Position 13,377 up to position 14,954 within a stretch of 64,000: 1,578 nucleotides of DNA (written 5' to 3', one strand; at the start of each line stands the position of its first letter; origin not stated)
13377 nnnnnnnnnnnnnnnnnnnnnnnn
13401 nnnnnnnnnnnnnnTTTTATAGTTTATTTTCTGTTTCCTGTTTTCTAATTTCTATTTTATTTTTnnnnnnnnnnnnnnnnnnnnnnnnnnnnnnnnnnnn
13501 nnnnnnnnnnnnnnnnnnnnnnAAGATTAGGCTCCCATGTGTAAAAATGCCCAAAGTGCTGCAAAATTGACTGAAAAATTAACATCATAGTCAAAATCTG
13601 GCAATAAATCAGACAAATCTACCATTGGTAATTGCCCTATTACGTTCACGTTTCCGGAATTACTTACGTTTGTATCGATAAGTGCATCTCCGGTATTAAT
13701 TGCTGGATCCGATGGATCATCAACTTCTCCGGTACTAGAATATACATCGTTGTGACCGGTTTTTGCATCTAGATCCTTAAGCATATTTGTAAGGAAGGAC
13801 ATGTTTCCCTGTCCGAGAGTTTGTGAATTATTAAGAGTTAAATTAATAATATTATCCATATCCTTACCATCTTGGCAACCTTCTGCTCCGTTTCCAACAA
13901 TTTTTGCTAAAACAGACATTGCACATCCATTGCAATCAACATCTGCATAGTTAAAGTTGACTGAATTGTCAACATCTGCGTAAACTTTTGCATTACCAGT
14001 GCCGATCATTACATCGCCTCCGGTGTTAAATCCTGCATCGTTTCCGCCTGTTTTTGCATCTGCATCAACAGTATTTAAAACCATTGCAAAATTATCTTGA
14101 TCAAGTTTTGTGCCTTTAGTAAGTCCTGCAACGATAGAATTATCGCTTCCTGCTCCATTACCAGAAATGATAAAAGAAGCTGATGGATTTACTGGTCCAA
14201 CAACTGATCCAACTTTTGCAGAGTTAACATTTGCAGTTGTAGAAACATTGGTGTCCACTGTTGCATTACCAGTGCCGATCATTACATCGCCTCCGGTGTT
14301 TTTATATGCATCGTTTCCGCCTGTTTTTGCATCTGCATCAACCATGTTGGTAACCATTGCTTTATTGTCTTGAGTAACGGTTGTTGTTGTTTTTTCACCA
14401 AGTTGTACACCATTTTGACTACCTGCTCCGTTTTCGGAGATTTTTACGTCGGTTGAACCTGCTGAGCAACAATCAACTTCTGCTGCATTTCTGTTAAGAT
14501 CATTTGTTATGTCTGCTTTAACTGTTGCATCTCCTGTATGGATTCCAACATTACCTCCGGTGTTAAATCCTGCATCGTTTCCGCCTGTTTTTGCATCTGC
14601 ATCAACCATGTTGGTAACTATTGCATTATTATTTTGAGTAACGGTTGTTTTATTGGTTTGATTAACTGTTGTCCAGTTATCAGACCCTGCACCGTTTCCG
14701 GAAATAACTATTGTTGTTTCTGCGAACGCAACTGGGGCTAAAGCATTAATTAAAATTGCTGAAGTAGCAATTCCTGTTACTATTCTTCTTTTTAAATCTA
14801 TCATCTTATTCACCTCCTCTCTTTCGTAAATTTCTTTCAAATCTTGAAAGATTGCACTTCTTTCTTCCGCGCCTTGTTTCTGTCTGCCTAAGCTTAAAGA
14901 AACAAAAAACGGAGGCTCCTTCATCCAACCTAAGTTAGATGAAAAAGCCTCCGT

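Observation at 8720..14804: Sortase-coupled island of four paralogous Asn/Gly/Thr-rich repeat surface proteins with Cys-knot spacers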

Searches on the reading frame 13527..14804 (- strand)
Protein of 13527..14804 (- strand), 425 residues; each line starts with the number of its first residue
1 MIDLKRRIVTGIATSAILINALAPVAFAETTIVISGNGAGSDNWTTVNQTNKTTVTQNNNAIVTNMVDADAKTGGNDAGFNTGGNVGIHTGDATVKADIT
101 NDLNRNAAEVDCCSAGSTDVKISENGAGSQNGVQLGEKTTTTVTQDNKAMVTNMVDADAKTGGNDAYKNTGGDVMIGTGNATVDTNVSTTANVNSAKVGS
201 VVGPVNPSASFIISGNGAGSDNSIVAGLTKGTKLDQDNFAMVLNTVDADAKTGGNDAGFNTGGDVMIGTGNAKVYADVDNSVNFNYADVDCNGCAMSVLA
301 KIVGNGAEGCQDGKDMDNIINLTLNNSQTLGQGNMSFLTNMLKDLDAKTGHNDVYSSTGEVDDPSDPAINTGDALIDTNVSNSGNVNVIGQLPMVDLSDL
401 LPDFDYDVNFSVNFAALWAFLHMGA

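Call 3: search_protein_families(library=pfam, proteins=[window:13527-14804:-], max_evalue=1)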
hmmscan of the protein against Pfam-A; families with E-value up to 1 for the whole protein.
window:13527-14804:- (425 aa): 0 families

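Call 4: search_protein_families(library=ncbifam, proteins=[window:13527-14804:-], max_evalue=1)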
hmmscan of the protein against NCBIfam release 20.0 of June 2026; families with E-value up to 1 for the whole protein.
window:13527-14804:- (425 aa): 0 families

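Call 9: find_homologous_proteins(query=window:13527-14804:-, max_evalue=0.001)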
Query window:13527-14804:- (425 aa): 706 proteins with E <= 0.001 among 8000 candidates; the best 120 are listed.
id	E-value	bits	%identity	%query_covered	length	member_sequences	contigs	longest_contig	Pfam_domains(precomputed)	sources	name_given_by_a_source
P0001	3.6e-265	898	100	100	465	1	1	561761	-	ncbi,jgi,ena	-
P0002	3.8e-157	542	69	100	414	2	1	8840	-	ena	-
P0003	1.1e-145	504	65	100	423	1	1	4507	-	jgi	jgi:hypothetical protein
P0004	3.2e-145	503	66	100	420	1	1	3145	-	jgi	jgi:hypothetical protein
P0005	1.3e-140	488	64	99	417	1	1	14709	-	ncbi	-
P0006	8.5e-139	482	64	99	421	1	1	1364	-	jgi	-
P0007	8.6e-139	482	63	99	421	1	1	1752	-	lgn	-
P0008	1.6e-138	481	63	100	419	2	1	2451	-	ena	-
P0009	1.8e-138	480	64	99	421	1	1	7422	-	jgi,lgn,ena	-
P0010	1.9e-137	477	62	99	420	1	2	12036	-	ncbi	-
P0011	1.8e-135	471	62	100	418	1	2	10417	-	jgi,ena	-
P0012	2.7e-135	470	63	94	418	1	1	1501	-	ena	-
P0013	3.5e-135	470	63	98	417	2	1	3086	-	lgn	-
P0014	3.5e-135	470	63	100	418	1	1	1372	-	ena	-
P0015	2.3e-134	467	62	100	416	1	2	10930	-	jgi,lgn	jgi:hypothetical protein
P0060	8.9e-112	393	56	100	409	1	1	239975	-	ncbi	-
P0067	3.0e-110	388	42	91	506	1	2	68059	-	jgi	jgi:hypothetical protein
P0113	1.4e-97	346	53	100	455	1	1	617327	-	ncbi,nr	ncbi:MAG: hypothetical protein HYT08_01075 [Candidatus Levybacteria bacterium]|nr:hypothetical prote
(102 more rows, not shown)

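Call 13: find_encoding_contigs(protein=P0113, flank=10000, max_places=2)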
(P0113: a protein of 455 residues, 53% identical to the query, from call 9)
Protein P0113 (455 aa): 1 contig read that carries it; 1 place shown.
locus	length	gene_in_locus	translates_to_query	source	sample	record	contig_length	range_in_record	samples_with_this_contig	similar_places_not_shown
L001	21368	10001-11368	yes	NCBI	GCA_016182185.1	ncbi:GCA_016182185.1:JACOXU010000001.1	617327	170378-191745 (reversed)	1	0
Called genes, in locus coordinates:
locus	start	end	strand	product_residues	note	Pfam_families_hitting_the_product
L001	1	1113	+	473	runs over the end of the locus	PF01225:Mur_ligase, PF08245:Mur_ligase_M, PF02875:Mur_ligase_C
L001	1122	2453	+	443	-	PF00275:EPSP_synthase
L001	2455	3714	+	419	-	PF00483:NTP_transferase, PF12804:NTP_transf_3 (weak), PF25084:LbH_EIF2B, PF14602:Hexapep_2 (faint), PF00132:Hexapep, PF25087:GMPPB_C, PF00132:Hexapep (weak)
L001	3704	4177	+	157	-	-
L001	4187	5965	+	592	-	PF13230:GATase_4 (weak), PF13522:GATase_6, PF13537:GATase_7, PF01380:SIS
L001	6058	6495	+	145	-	-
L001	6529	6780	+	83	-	-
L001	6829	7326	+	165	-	-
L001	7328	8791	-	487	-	-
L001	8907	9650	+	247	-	-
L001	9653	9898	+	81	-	PF10055:DUF2292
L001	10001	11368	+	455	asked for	-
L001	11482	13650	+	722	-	-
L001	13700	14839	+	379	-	-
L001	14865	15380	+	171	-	PF04203:Sortase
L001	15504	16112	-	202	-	-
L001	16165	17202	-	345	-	PF00353:HemolysinCabind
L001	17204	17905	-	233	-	PF00932:LTD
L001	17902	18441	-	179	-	-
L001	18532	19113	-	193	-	PF12389:Peptidase_M73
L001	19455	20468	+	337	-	PF00953:Glycos_transf_4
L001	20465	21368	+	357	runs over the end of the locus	PF01098:FTSW_RODA_SPOVE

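Call 14: find_encoding_contigs(protein=P0067, flank=10000, max_places=2)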
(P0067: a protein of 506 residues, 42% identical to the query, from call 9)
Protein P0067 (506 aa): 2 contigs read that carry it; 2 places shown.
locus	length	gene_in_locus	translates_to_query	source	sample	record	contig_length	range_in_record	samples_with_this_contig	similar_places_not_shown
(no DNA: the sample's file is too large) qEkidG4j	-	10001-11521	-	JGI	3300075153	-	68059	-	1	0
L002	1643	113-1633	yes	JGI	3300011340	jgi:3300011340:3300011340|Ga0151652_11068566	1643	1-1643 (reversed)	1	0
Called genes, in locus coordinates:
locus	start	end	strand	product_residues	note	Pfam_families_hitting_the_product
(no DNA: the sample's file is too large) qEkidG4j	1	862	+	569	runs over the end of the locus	-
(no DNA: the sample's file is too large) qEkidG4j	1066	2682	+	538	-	-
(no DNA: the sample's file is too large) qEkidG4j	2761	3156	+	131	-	-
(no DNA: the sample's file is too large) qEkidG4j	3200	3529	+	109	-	-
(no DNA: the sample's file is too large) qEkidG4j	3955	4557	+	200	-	-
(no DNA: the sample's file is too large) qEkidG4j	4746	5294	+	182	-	-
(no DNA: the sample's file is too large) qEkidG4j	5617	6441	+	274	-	-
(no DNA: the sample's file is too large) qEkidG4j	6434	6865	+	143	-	-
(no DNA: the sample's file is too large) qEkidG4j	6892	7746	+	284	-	PF05697:Trigger_N, PF05698:Trigger_C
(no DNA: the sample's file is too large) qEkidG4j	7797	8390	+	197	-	PF18904:DUF5660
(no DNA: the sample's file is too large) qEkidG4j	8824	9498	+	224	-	-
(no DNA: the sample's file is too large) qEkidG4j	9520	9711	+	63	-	PF10055:DUF2292 (weak)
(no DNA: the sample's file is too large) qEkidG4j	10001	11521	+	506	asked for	-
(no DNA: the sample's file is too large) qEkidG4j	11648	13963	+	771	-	-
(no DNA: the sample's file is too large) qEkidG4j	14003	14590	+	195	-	-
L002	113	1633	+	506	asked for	-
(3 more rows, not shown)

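Call 15: find_encoding_contigs(protein=P0060, flank=10000, max_places=2)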
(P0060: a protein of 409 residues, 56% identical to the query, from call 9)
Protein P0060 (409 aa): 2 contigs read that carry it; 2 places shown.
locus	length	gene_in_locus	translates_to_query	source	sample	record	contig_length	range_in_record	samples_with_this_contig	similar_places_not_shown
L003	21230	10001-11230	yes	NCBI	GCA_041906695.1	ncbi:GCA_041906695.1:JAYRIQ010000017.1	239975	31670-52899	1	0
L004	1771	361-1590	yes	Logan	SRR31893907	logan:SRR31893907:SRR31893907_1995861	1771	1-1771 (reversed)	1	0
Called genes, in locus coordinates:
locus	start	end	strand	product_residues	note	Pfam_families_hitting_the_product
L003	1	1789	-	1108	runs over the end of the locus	PF00873:ACR_tran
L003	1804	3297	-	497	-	PF25919:BSH_CusB (faint), PF00364:Biotin_lipoyl (faint), PF25973:BSH_CzcB (faint), PF25984:BSH_YknX (faint), PF25967:RND-MFP_C (weak), PF25989:YknX_C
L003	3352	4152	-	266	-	-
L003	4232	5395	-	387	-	PF12704:MacB_PCD, PF02687:FtsX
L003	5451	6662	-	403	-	PF12704:MacB_PCD, PF02687:FtsX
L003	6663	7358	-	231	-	PF00005:ABC_tran, PF02463:SMC_N (faint), PF13304:AAA_21 (faint)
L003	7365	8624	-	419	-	PF25919:BSH_CusB (faint), PF00364:Biotin_lipoyl (faint), PF25984:BSH_YknX (weak), PF25944:Beta-barrel_RND, PF25954:Beta-barrel_RND_2 (weak), PF25990:Beta-barrel_YknX, PF26002:Beta-barrel_AprE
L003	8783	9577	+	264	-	-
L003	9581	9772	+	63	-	PF10055:DUF2292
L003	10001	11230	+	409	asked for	-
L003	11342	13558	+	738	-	-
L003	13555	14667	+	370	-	-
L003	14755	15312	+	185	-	PF04203:Sortase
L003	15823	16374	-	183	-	-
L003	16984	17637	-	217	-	PF03118:RNA_pol_A_CTD, PF14520:HHH_5 (faint), PF26169:HHH_XRCC3_RpoA (faint), PF03118:RNA_pol_A_CTD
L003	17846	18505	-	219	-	-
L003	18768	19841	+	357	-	PF08529:NusA_N, PF13184:KH_NusA_1st, PF26594:KH_NusA_2nd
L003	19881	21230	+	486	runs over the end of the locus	PF00009:GTP_EFTU, PF00071:Ras, PF00350:Dynamin_N (faint), PF01926:MMR_HSR1, PF08477:Roc (weak), PF22042:EF-G_D2, PF03144:GTP_EFTU_D2 (faint), PF11987:IF-2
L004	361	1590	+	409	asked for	-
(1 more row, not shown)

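Call 16: predict_structure(alignment_id=A2)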
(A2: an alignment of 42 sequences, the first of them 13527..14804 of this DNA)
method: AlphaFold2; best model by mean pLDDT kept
length: 425 residues; sequences in the alignment: 42
mean_pLDDT: 76.5   pTM: 0.66
mean pLDDT of the five models: 76.5, 68.5, 63.2, 52.7, 43.9
residues with pLDDT >= 90: 93; 70-90: 216; 50-70: 66; < 50: 50
segments of 3 or more residues with pLDDT < 50: 1-26, 393-397, 404-412
pLDDT, mean of each block of 10 residues (from residue 1): 36 36 52 85 86 85 87 78 75 90 80 77 88 89 90 91 75 80 90 82 66 89 89 92 91 75 75 90 86 73 78 68 89 91 82 65 59 87 83 48 42 53 52
secondary structure, 60 per line:
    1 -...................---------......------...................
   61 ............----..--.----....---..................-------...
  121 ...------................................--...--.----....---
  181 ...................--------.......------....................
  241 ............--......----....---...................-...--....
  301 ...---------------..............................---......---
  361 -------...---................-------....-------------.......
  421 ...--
elements in order: H2-20 E30-35 E42-72 E86-89 E93-110 E118-123 E130-161 E164-166 E174-177 E181-199 E208-214 E221-252 E255-260 E265-268 E272-290 E297-303 E319-348 E352-357 E368-370 E374-389 H397-400 H414-423

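Call 30: find_related_loci(query=A2, collection=genome_contigs, flank=8000)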
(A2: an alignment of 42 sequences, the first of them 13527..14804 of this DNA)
Query A2 (425 aa) in genome_contigs; peptide patterns used: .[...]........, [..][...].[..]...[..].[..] (x = any residue, [..] = any of these).
210 stretches matched a pattern; 92 encode a relative of the query (tblastn E <= 1e-3); the best 80 are kept; 80 distinct loci.
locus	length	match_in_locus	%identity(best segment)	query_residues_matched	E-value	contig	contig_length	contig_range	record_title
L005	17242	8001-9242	69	2-424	2e-143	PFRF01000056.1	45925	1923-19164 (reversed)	MAG: Candidatus Levybacteria bacterium CG_4_9_14_0_2_um_filter_35_21 CG_4_9_14_0.2_um_filter_scaffold_582_c, whole genom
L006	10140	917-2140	64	4-418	7e-141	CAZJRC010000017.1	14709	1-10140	MAG TPA_asm: uncultured Gammaproteobacteria bacterium isolate binchicken_co251_951 genome assembly, contig: NODE_5630_le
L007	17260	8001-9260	62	2-423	6e-141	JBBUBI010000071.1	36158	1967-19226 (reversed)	MAG: Patescibacteria group bacterium isolate H52-bin033_1 H52_bin033_1_000000000071, whole genome shotgun sequence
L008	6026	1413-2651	61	1-423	2e-137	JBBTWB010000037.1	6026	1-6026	MAG: Patescibacteria group bacterium isolate H43-bin061_1 H43_bin061_1_000000000037, whole genome shotgun sequence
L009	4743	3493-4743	60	1-423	3e-134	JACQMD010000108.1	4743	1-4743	MAG: Candidatus Roizmanbacteria bacterium isolate NC_groundwater_1220_Ag_S-0.1um_43_42 S_p1_S3_coassembly_k141_1570839,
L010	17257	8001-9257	61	1-423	2e-127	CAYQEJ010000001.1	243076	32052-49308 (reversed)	MAG TPA_asm: uncultured Gammaproteobacteria bacterium isolate SRP278252_co2_88 genome assembly, contig: NODE_35_length_2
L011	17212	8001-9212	57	1-423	9e-126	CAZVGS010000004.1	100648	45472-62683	MAG TPA_asm: uncultured Gammaproteobacteria bacterium isolate binchicken_co16_182 genome assembly, contig: NODE_347_leng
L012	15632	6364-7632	57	1-423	1e-123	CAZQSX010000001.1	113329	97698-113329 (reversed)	MAG TPA_asm: uncultured Gammaproteobacteria bacterium isolate SRP342105_co2_380 genome assembly, contig: NODE_131_length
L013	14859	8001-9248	55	1-423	3e-114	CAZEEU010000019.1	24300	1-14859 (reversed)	MAG TPA_asm: uncultured Gammaproteobacteria bacterium isolate SRP286056_co1_676 genome assembly, contig: NODE_2362_lengt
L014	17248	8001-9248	55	1-423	3e-114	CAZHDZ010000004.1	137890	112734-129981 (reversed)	MAG TPA_asm: uncultured Gammaproteobacteria bacterium isolate SRP286056_co1_222 genome assembly, contig: NODE_84_length_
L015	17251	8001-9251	52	1-423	1e-104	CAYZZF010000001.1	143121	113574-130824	MAG TPA_asm: uncultured Gammaproteobacteria bacterium isolate SRP093762_co1_95 genome assembly, contig: NODE_60_length_1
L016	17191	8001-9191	52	1-410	2e-96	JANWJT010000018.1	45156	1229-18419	MAG: Candidatus Microgenomates bacterium isolate CRAIB_MAG74 c_000000099751, whole genome shotgun sequence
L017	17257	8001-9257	53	1-423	2e-96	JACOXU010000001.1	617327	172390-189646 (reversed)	MAG: Candidatus Levyibacteriota bacterium isolate NC_groundwater_161_Ag_S-0.1um_37_19 S4_GD2017_2_S1_scaffold_10, whole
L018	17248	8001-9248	54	1-425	4e-96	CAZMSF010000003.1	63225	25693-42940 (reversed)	MAG TPA_asm: uncultured Gammaproteobacteria bacterium isolate SRP135725_co1_372 genome assembly, contig: NODE_342_length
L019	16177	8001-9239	52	1-423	5e-96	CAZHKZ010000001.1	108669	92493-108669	MAG TPA_asm: uncultured Gammaproteobacteria bacterium isolate SRP278252_co2_13 genome assembly, contig: NODE_244_length_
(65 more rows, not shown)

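Call 37: fold_search(model_id=the predicted structure, library=pdb)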
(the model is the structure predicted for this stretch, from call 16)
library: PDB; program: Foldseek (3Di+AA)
matches with E <= 10: 134; with E <= 0.001: 0
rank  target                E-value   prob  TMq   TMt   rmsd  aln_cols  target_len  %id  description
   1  9u4u_A                2.4e-03  0.28  0.10  0.21  30.3       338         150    8  Structure of the functional amyloid FapC from Pseudomonas sp.UK4 (released 2025-08-06)
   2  5awf_A                6.0e-02  0.02  0.07  0.07  39.4       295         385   11  Crystal structure of SufB-SufC-SufD complex from Escherichia coli (released 2015-11-11)
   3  5awf_E                8.0e-02  0.02  0.07  0.07  39.3       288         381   10  Crystal structure of SufB-SufC-SufD complex from Escherichia coli (released 2015-11-11)
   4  8c50_A                1.5e-01  0.01  0.04  0.04  43.8       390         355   11  Pontibacter korlensis curli subunit CsgA (released 2023-06-28)
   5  6n2b_A                1.8e-01  0.01  0.04  0.04  38.6       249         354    7  The Crystal Structure of Caldicellulosiruptor kristjanssonii Tapirin C-terminal domain (released 2018-12-19)
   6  4kh3                  2.6e-01  0.01  0.04  0.04  49.4       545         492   13  Structure of a bacterial self-associating protein (released 2014-01-15)
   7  5uyt_A                3.9e-01  0.01  0.04  0.04  43.3       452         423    8  Crystal structure of ice binding protein from an Antarctic bacterium Flavobacteriaceae (released 2017-10-25)
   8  4wa0                  3.9e-01  0.00  0.04  0.05  41.8       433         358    9  The structure of a possible adhesin C-terminal domain from Caldicellulosiruptor kronotskyensis (released 2015-03-04)
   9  6n2c_B                4.3e-01  0.00  0.04  0.04  43.3       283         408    8  The Crystal Structure of Caldicellulosiruptor hydrothermalis Tapirin C-terminal domain (released 2018-12-19)
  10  5awf_B                4.5e-01  0.01  0.05  0.05  41.1       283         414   10  Crystal structure of SufB-SufC-SufD complex from Escherichia coli (released 2015-11-11)
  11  8egr_A                5.2e-01  0.01  0.05  0.04  43.2       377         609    9  Upper tail structure of Staphylococcus phage Andhra (released 2022-12-14)
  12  5awg_A                6.1e-01  0.01  0.07  0.08  40.9       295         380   10  Crystal structure of Hg-bound SufB-SufC-SufD complex from Escherichia coli (released 2015-11-11)
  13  9a7k_B                6.1e-01  0.01  0.06  0.06  40.6       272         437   10  Integrative model of SUFB-SUFD by crosslinking MS and deep learning (released 2024-09-18)
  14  7jvi_A                6.7e-01  0.01  0.05  0.05  42.0       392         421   10  Crystal structure of a beta-helix domain retrieved from capybara gut metagenome (released 2021-09-08)
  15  9ozd_A                7.0e-01  0.00  0.04  0.04  42.5       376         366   10  Crystal structure of the polysaccharide lyase RbmB from Vibrio cholerae bound to Vibrio Polysaccharide (released 2026-03-11)
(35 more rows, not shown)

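Call 52: search_protein_families(library=pfam, proteins=[L001:8907-9650:+, L003:8783-9577:+], max_evalue=5)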
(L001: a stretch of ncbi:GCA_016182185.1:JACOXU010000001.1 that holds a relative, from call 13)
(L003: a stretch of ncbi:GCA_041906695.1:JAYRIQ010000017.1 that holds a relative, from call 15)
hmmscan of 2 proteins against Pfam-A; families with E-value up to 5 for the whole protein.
L001:8907-9650:+ (247 aa): 1 family
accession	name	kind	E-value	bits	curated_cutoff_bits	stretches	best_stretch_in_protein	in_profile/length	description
PF11174.13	DUF2970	-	0.031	14.5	27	1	63-92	25-54/56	Protein of unknown function (DUF2970)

L003:8783-9577:+ (264 aa): 2 families
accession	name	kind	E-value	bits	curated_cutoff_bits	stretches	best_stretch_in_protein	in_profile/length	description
PF21833.1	DUF6893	-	0.082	13.4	24.6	1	85-107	2-24/32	Family of unknown function (DUF6893)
PF10285.15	Luciferase_cat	-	0.2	11.5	25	1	155-211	201-258/296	Luciferase catalytic domain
